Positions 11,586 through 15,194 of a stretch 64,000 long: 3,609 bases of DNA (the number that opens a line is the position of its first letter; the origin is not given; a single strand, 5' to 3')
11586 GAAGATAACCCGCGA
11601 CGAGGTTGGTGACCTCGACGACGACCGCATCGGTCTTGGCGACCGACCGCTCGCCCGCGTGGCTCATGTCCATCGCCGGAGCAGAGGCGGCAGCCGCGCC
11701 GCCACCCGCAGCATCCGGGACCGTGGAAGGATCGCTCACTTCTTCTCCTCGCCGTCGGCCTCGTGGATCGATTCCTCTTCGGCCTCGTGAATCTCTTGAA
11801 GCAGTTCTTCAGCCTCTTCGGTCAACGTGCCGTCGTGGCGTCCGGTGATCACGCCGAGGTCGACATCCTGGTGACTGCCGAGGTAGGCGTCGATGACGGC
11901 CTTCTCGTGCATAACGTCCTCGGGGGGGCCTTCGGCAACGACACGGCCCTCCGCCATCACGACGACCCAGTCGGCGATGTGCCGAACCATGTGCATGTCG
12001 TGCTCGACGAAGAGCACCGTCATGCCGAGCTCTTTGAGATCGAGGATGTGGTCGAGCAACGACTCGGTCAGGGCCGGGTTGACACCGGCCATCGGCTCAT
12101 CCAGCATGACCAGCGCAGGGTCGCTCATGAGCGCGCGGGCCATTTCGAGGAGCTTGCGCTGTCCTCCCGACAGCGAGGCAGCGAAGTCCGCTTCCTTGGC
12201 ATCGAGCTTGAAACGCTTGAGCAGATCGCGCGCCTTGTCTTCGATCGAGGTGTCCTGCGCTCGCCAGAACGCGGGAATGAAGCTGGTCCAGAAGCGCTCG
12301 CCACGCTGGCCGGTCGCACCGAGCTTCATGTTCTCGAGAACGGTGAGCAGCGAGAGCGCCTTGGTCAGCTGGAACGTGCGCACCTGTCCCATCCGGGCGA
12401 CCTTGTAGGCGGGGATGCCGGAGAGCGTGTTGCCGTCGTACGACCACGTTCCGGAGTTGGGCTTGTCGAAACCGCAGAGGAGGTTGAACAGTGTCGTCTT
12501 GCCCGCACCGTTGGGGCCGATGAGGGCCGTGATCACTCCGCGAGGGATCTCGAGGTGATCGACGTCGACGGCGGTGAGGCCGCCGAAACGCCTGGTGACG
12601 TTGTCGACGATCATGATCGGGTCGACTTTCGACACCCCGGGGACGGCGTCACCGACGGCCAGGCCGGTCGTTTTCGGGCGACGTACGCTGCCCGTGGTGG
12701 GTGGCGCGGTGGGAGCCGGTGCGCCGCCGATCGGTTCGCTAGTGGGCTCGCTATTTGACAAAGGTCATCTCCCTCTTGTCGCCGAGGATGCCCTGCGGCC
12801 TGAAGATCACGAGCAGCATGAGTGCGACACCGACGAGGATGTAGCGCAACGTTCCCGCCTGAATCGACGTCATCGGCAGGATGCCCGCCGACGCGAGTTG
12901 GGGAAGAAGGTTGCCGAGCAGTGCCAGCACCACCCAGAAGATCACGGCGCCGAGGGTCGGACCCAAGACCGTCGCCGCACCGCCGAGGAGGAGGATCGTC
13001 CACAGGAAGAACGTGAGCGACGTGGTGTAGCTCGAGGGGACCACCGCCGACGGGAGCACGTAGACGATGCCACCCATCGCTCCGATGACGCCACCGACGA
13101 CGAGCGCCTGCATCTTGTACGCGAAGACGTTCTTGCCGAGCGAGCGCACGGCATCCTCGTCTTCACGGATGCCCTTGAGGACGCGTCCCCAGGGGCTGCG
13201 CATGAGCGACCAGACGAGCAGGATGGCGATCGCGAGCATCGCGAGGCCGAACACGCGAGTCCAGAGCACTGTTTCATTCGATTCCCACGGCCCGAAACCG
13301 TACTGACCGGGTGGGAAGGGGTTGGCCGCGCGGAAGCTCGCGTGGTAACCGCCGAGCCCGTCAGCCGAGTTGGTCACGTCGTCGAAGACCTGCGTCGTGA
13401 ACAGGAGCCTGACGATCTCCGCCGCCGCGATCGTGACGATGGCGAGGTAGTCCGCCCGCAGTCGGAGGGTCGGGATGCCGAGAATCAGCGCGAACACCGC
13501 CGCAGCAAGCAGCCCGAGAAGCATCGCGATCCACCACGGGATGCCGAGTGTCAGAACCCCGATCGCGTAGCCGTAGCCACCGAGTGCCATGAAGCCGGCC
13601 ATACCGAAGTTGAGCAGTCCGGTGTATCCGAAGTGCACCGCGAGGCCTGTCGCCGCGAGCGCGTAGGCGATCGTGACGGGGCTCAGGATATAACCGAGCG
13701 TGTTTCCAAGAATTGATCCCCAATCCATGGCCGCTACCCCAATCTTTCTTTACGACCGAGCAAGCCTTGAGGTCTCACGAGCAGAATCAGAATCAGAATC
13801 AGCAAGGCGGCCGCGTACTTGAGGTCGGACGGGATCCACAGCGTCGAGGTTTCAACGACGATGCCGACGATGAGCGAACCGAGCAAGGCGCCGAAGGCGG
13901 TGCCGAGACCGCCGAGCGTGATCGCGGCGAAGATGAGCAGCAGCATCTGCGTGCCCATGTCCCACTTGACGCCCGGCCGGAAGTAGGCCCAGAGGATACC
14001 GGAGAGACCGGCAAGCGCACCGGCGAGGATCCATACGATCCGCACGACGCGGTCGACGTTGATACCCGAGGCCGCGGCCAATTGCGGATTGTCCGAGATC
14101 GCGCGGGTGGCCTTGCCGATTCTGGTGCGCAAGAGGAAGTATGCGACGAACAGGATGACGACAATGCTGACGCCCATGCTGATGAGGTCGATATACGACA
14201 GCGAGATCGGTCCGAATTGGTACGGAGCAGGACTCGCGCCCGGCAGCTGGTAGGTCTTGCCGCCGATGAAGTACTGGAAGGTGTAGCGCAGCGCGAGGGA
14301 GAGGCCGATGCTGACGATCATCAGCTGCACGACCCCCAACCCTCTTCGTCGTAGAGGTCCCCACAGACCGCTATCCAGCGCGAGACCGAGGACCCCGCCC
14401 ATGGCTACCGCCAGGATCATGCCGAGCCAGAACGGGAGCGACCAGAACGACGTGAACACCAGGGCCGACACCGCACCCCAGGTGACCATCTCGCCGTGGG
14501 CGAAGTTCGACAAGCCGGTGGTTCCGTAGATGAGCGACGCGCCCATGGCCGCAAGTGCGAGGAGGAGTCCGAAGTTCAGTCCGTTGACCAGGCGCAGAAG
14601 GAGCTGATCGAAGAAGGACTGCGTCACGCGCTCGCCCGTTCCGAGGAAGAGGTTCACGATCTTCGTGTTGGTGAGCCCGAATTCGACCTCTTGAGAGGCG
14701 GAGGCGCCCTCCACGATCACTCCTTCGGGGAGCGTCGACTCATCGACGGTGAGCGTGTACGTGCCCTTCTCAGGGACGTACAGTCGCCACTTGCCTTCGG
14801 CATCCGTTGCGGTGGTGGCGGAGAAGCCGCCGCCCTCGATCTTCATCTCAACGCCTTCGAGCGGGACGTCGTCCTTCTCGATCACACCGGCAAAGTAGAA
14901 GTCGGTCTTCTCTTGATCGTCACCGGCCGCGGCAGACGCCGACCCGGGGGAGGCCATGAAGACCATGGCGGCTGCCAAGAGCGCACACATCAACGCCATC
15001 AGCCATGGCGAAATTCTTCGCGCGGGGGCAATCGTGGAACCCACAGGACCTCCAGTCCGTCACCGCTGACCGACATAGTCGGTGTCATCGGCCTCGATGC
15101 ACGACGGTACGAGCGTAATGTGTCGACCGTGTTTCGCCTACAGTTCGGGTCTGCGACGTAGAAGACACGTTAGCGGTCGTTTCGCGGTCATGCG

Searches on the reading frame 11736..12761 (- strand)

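Call 80: search_protein_families(library=pfam, proteins=[window:11736-12761:-], max_evalue=0.00001)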
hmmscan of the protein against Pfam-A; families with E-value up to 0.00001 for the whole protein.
window:11736-12761:- (341 aa): 3 families
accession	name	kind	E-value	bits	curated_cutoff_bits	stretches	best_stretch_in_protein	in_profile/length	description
PF00005.33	ABC_tran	-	8.7e-27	94.8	25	1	69-225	5-137/137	ABC transporter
PF13304.12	AAA_21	-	8.7e-10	39.6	27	0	77-95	1-19/304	AAA domain, putative AbiEii toxin, Type IV TA system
PF12399.14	BCA_ABC_TP_C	-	1.1e-07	31.7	25.5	1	273-297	1-25/27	Branched-chain amino acid ATP-binding cassette transporter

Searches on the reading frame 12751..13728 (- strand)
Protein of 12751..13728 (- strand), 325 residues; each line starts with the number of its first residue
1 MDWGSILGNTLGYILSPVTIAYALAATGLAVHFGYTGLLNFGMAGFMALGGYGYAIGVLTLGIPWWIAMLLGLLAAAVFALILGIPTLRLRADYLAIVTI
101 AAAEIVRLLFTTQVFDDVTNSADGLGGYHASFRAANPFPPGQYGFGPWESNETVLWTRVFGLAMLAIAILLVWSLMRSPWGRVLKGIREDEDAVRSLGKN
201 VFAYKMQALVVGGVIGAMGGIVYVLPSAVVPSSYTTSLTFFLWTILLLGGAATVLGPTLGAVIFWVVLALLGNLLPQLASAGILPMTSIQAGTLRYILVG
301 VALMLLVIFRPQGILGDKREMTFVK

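Call 80: search_protein_families(library=pfam, proteins=[window:12751-13728:-], max_evalue=0.00001)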
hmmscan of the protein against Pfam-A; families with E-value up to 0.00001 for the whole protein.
window:12751-13728:- (325 aa): 1 family
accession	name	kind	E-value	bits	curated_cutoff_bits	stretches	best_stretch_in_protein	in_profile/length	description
PF02653.21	BPD_transp_2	-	3.6e-42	144.8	26.8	1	18-305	8-267/269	Branched-chain amino acid transport system / permease component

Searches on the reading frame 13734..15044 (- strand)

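Call 80: search_protein_families(library=pfam, proteins=[window:13734-15044:-], max_evalue=0.00001)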
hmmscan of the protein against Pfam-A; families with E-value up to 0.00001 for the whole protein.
window:13734-15044:- (436 aa): 1 family
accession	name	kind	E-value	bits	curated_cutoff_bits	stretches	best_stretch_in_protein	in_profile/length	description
PF02653.21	BPD_transp_2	-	3.1e-41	141.7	26.8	1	152-421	2-267/269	Branched-chain amino acid transport system / permease component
